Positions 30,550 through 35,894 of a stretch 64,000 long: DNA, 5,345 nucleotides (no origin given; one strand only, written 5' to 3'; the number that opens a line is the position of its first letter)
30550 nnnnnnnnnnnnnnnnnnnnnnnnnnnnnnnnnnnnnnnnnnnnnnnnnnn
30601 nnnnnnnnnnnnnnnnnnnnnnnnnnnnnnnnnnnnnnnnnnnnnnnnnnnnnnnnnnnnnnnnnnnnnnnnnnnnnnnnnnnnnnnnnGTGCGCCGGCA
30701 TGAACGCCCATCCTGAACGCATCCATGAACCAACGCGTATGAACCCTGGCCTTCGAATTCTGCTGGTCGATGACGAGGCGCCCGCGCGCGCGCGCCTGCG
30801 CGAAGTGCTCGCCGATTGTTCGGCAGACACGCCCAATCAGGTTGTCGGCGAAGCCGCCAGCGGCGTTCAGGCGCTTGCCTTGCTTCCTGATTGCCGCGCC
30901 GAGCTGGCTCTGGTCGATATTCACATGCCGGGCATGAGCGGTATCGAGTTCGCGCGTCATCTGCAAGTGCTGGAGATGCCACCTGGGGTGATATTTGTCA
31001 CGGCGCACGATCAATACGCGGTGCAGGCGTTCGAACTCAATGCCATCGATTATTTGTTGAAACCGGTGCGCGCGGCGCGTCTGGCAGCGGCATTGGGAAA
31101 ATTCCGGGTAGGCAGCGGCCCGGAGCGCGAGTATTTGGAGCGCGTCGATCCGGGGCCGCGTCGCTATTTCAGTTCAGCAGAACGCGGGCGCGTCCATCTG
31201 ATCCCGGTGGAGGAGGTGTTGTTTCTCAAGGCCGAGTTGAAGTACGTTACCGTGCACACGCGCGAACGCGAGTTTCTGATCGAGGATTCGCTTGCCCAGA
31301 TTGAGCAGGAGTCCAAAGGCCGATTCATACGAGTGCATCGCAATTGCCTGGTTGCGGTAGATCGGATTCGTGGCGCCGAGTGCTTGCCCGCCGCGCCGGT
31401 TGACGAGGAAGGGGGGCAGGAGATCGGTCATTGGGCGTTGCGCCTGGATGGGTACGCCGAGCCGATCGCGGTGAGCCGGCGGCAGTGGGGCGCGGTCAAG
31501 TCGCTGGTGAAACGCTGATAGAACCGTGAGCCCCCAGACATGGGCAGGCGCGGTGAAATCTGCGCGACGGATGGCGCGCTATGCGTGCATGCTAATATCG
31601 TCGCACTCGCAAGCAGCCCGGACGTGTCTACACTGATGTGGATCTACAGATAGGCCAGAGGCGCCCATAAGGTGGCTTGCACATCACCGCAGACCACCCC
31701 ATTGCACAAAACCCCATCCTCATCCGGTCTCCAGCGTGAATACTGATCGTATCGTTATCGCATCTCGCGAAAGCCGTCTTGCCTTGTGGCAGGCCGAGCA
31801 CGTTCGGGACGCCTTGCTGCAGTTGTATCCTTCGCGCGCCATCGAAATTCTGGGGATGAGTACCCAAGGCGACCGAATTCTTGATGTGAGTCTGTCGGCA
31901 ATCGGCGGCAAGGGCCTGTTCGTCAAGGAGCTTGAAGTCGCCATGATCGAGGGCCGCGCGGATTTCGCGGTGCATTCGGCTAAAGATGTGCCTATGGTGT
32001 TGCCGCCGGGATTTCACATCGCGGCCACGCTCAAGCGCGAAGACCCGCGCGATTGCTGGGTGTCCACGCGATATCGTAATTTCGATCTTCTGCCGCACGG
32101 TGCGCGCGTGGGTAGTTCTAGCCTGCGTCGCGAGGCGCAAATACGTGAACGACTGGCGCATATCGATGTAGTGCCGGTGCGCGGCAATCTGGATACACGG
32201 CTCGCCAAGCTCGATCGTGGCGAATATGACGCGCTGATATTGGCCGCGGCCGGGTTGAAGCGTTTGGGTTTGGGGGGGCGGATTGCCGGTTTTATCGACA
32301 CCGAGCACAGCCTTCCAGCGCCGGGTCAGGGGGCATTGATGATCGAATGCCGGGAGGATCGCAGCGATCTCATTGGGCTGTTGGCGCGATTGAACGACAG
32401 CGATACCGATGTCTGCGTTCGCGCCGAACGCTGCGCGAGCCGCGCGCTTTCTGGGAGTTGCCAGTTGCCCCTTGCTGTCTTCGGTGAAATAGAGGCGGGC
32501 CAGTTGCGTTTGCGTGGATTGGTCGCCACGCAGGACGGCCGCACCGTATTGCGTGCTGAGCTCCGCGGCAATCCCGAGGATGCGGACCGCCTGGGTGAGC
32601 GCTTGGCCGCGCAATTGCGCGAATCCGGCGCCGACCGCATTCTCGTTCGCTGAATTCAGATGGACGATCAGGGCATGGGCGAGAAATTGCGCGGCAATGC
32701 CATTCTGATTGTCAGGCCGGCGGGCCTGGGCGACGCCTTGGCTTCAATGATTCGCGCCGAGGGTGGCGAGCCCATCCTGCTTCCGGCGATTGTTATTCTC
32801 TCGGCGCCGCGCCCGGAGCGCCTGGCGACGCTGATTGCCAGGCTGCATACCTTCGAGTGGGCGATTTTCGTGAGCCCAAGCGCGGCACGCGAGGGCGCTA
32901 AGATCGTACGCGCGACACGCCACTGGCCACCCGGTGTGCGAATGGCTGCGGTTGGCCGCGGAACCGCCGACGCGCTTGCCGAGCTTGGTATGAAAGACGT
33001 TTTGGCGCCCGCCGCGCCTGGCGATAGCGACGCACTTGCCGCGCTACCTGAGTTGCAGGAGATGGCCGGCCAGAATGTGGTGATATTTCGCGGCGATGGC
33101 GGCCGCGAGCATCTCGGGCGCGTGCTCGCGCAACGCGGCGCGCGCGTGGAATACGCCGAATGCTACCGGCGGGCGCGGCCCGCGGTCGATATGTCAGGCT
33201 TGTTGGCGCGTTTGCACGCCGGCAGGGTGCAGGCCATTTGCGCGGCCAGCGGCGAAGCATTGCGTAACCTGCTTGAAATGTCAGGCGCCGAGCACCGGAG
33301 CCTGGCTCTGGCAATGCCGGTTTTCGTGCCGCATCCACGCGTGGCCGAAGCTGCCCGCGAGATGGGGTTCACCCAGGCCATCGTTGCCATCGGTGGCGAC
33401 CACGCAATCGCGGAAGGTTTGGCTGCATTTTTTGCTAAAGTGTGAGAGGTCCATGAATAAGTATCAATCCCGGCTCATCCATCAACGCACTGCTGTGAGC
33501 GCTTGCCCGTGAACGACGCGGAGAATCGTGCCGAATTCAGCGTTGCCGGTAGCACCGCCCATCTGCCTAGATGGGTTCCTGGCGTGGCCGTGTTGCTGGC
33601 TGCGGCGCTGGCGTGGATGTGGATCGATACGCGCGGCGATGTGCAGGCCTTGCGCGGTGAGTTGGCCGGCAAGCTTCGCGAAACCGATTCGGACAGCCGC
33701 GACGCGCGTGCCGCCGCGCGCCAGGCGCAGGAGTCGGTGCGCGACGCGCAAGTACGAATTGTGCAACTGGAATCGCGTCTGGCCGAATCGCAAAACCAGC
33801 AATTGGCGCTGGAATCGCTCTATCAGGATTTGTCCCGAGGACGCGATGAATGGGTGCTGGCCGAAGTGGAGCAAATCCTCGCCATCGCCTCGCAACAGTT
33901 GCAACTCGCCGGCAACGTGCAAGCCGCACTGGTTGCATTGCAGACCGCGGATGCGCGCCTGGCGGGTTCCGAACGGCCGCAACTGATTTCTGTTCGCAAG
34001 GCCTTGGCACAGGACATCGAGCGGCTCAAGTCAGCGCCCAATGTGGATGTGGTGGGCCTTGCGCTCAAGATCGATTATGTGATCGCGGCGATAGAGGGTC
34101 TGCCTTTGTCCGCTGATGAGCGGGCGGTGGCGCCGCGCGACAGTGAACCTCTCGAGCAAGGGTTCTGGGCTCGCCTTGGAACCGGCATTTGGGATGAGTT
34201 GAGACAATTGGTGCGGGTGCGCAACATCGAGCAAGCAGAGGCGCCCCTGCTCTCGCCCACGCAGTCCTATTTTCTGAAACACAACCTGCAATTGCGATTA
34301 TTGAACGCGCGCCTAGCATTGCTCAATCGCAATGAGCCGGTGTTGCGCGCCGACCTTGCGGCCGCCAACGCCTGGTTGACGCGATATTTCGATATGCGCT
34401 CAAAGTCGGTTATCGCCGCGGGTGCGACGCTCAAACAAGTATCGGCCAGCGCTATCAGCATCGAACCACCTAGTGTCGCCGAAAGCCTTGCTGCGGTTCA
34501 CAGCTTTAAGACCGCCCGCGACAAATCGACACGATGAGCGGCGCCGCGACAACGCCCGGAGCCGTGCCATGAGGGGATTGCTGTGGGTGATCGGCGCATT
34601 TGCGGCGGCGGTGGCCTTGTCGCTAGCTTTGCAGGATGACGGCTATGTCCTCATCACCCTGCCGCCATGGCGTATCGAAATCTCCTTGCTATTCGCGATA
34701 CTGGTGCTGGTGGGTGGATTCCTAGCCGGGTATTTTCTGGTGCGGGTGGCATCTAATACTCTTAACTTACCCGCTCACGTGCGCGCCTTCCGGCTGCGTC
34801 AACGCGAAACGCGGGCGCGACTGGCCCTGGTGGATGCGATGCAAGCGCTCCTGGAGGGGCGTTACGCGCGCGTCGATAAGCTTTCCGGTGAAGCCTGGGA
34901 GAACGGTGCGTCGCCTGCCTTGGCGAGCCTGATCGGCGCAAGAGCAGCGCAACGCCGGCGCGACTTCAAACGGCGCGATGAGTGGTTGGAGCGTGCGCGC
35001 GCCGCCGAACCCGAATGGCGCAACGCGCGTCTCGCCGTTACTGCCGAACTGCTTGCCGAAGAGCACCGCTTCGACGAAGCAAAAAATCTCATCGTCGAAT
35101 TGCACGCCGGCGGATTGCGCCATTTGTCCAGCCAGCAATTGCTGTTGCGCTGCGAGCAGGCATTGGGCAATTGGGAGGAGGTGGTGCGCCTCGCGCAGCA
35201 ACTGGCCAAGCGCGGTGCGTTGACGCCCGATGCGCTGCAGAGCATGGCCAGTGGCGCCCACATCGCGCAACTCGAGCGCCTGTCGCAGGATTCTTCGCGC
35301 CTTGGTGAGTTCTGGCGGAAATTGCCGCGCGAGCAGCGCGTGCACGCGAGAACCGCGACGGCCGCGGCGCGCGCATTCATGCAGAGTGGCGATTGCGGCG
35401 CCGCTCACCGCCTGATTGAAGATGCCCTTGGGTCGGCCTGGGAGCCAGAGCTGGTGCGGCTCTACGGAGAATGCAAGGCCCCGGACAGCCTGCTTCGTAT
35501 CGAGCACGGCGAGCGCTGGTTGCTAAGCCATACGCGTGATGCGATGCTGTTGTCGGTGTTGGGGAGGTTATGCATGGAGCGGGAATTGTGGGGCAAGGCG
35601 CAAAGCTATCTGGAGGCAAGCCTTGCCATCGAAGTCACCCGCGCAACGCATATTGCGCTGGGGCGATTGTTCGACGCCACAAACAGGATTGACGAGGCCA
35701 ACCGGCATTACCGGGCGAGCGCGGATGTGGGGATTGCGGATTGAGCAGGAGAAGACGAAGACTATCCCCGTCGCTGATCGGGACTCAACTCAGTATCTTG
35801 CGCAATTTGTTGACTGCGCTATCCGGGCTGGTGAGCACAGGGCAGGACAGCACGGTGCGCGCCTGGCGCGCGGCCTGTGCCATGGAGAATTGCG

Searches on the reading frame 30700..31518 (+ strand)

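Call 29: search_protein_families(library=pfam, proteins=[window:30700-31518:+], max_evalue=0.00001)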
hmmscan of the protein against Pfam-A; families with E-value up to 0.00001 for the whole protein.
window:30700-31518:+ (272 aa): 2 families
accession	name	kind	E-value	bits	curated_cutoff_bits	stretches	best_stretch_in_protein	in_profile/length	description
PF00072.30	Response_reg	-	2.8e-22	79.4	30.2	1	20-132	1-110/111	Response regulator receiver domain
PF04397.21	LytTR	-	1.8e-16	60.6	22.6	1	164-268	2-95/98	LytTr DNA-binding domain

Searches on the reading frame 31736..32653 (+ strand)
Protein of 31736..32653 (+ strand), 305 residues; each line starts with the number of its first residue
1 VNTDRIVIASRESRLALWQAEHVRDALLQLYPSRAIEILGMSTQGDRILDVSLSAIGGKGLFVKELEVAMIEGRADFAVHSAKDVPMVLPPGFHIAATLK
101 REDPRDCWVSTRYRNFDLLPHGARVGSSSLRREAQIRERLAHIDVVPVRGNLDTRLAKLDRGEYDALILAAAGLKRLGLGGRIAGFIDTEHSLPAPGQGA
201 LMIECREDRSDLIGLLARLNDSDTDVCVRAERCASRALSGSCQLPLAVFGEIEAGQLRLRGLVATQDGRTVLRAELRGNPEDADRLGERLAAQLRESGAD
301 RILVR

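Call 29: search_protein_families(library=pfam, proteins=[window:31736-32653:+], max_evalue=0.00001)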
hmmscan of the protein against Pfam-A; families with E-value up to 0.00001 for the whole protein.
window:31736-32653:+ (305 aa): 2 families
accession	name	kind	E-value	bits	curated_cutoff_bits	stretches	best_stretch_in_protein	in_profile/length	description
PF01379.25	Porphobil_deam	-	1.8e-80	269.8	22.1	1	6-212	1-205/207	Porphobilinogen deaminase, dipyromethane cofactor binding domain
PF03900.20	Porphobil_deamC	-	5.3e-15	56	26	1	227-295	3-73/74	Porphobilinogen deaminase, C-terminal domain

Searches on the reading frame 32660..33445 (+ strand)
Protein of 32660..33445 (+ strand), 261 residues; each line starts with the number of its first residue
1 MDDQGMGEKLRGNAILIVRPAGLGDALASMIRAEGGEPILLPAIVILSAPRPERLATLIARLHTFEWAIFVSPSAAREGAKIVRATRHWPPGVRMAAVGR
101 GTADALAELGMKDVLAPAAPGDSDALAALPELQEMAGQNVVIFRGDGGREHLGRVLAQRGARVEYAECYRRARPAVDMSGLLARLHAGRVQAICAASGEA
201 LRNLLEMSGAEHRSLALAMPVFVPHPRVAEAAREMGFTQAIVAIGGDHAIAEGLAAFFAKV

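Call 30: search_protein_families(library=pfam, proteins=[window:32660-33445:+], max_evalue=0.00001)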
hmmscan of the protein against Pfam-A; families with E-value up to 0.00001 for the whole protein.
window:32660-33445:+ (261 aa): 1 family
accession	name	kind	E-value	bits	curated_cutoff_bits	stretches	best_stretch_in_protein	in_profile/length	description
PF02602.20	HEM4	-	1.7e-41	142.3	27.5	1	25-243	1-221/231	Uroporphyrinogen-III synthase HemD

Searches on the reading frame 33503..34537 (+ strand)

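Call 30: search_protein_families(library=pfam, proteins=[window:33503-34537:+], max_evalue=0.00001)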
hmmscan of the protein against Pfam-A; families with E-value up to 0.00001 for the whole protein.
window:33503-34537:+ (344 aa): 1 family
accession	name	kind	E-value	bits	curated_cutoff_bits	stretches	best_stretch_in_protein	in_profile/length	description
PF04375.19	HemX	-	5.2e-49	167.4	25.9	1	114-340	2-233/236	HemX, putative uroporphyrinogen-III C-methyltransferase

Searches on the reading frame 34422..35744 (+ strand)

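Call 30: search_protein_families(library=pfam, proteins=[window:34422-35744:+], max_evalue=0.00001)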
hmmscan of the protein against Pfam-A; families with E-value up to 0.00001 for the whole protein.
window:34422-35744:+ (440 aa): 1 family
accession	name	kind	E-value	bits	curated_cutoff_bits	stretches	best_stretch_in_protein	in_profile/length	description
PF07219.19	HemY_N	-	4.8e-25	88.2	31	1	74-179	1-106/107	HemY protein N-terminus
